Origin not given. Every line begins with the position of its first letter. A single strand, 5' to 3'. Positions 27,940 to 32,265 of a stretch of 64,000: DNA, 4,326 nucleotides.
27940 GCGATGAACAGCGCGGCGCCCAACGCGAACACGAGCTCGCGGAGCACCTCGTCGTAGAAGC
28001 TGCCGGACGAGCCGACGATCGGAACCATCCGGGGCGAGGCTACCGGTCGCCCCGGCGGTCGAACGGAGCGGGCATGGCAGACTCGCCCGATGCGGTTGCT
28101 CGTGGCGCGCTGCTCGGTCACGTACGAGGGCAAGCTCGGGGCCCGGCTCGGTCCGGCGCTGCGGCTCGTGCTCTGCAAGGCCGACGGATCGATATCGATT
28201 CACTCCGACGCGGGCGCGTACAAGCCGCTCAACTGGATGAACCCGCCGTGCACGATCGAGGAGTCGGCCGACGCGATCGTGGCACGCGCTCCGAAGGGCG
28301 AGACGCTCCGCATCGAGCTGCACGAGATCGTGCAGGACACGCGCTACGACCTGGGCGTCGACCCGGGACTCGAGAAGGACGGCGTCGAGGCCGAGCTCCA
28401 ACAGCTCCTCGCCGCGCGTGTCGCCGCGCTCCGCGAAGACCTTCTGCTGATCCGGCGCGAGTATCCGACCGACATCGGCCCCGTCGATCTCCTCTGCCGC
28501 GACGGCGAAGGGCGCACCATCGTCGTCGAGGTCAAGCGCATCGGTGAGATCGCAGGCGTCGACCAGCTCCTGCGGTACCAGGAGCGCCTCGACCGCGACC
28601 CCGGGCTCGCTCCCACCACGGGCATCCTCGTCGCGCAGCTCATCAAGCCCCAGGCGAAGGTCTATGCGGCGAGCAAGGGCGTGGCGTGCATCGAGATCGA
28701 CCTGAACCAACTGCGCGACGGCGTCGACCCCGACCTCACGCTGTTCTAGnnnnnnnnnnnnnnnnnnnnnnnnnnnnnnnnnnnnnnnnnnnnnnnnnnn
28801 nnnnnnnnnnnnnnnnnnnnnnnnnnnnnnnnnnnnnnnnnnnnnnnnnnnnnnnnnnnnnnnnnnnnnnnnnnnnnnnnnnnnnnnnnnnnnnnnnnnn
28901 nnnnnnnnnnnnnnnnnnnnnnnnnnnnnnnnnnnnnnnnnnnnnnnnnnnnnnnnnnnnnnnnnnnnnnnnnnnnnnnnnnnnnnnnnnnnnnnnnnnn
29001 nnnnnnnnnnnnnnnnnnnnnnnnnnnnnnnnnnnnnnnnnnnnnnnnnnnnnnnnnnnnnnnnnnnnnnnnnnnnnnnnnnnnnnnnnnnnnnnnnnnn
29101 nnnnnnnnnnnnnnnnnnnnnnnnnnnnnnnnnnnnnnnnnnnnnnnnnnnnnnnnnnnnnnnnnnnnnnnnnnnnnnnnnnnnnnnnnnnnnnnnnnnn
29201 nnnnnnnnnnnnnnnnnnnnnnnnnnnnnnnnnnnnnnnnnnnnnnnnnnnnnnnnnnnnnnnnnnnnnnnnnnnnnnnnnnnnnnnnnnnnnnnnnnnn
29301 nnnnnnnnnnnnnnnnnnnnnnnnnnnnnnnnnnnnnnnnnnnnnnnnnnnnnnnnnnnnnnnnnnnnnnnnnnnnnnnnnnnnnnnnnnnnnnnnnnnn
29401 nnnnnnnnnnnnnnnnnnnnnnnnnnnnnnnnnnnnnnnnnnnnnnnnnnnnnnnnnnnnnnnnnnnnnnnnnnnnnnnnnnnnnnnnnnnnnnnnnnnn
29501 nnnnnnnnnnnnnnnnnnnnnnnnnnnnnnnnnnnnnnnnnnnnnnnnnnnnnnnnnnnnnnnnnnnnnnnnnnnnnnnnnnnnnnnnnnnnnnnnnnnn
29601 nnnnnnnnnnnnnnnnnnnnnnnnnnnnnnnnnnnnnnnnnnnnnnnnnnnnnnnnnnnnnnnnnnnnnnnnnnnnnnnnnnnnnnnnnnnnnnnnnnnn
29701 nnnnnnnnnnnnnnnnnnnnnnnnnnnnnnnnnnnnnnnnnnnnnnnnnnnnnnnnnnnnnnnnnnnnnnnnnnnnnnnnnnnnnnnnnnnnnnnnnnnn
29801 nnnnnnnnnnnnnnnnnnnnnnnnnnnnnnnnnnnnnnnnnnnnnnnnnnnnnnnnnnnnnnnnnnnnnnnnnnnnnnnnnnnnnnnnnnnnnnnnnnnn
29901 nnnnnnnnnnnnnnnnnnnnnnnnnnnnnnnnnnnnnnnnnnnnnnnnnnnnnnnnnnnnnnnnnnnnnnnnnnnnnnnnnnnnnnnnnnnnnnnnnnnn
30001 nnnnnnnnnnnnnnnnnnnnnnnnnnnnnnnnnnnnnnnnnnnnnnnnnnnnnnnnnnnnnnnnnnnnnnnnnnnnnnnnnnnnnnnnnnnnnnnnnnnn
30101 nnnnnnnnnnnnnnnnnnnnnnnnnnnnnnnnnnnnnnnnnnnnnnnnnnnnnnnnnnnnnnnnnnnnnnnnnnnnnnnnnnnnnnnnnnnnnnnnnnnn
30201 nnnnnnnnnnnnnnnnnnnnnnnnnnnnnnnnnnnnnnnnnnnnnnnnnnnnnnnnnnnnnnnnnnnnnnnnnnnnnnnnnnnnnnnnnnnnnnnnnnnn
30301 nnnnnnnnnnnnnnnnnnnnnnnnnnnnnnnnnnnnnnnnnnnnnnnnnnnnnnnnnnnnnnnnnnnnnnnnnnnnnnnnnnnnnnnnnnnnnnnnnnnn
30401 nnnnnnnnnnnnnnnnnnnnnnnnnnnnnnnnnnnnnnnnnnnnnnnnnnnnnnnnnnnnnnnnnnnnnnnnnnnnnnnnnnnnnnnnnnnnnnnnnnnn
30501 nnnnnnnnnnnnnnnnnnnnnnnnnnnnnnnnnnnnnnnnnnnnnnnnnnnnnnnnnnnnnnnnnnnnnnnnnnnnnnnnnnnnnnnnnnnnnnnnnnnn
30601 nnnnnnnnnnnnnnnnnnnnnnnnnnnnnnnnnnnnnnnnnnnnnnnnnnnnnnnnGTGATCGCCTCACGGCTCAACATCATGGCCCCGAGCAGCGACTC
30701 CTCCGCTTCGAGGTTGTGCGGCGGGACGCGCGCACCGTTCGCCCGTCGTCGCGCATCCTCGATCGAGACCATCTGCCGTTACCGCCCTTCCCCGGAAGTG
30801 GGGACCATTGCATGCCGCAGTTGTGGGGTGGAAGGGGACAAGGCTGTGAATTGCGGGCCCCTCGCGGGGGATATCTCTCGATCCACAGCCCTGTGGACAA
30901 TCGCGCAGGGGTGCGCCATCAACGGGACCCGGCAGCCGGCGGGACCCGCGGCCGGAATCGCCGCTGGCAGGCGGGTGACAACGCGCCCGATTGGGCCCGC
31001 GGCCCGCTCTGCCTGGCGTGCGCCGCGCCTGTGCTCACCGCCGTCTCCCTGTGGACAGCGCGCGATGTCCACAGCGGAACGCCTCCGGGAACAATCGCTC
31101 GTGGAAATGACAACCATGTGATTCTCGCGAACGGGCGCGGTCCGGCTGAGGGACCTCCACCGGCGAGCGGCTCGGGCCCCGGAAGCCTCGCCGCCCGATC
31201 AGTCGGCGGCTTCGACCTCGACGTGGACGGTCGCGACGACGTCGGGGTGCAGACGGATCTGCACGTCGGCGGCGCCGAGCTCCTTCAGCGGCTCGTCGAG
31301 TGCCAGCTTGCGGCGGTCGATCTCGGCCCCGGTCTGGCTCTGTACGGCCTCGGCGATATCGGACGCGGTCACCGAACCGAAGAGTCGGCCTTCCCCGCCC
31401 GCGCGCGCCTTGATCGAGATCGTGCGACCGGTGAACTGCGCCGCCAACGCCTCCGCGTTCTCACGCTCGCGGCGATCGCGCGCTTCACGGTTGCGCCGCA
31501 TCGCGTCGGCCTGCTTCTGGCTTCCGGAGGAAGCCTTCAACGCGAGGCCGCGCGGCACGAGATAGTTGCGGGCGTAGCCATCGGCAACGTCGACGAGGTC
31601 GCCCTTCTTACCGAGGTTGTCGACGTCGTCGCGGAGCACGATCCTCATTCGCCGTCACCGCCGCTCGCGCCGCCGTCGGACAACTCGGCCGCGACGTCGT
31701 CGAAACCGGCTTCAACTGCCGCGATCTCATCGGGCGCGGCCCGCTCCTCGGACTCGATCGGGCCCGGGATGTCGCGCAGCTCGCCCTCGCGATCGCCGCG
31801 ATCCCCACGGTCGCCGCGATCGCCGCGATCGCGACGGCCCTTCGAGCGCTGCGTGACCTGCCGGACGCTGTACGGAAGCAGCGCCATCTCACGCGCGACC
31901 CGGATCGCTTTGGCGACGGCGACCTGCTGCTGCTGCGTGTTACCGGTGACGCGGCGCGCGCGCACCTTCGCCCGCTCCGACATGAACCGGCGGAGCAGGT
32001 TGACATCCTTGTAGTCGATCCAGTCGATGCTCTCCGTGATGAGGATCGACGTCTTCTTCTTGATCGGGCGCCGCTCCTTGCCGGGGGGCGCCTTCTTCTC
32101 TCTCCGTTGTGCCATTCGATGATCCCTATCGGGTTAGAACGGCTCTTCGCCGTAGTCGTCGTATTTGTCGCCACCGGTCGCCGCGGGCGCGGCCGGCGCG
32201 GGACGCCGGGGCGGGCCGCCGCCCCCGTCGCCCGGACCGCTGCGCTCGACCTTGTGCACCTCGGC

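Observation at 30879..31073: Palindromic pairs of DnaA-box-like motifs in the rplI-dnaB spacer, far (about 27 kb) from oriC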

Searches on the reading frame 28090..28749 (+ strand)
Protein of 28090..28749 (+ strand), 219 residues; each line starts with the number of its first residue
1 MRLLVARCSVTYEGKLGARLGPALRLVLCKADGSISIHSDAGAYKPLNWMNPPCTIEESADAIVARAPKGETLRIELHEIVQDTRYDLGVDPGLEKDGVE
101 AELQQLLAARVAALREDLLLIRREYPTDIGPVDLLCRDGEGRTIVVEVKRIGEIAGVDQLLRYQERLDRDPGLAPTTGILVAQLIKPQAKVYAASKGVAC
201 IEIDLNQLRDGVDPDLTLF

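Call 62: search_protein_families(library=pfam, proteins=[window:28090-28749:+])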
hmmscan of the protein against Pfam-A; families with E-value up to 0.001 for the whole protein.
window:28090-28749:+ (219 aa): 2 families
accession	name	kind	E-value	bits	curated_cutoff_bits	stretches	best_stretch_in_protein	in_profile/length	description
PF01939.22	NucS_C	-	1.3e-26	93.4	24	1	99-213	1-117/124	Endonuclease NucS C-terminal domain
PF21003.3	NucS_N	-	4.2e-22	78.4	23.9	1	2-92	5-99/100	Endonuclease NucS N-terminal PH-like domain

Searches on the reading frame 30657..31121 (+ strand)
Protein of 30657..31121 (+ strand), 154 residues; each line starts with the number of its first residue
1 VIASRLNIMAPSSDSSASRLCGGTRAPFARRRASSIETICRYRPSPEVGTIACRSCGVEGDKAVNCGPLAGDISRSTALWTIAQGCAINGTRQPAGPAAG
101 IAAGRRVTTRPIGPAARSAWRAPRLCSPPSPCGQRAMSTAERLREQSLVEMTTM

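Call 7: search_protein_families(library=pfam, proteins=[window:30657-31121:+])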
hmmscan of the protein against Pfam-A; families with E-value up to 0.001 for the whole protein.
window:30657-31121:+ (154 aa): 0 families

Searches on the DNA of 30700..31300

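Call 60: search_rna_families(source=window, start=30700, end=31300, threshold=evalue, max_evalue=1)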
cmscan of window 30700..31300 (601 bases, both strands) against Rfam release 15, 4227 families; matches with E-value up to 1: 0.
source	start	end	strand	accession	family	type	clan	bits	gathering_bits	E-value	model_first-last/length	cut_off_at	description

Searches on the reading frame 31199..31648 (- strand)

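Call 7: search_protein_families(library=pfam, proteins=[window:31199-31648:-])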
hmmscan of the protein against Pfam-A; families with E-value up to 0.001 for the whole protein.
window:31199-31648:- (149 aa): 2 families
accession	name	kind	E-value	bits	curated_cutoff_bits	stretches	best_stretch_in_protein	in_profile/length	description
PF03948.19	Ribosomal_L9_C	-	1.4e-28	99.6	23.2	1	63-147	1-86/86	Ribosomal protein L9, C-terminal domain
PF01281.25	Ribosomal_L9_N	-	3.7e-20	71.7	20.7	1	1-46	1-46/47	Ribosomal protein L9, N-terminal domain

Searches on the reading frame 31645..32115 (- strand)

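Call 62: search_protein_families(library=pfam, proteins=[window:31645-32115:-])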
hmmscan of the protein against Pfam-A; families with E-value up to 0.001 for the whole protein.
window:31645-32115:- (156 aa): 1 family
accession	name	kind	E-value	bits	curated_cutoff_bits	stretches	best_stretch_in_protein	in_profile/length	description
PF01084.26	Ribosomal_S18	-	4e-20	72.1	21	1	31-80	3-52/52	Ribosomal protein S18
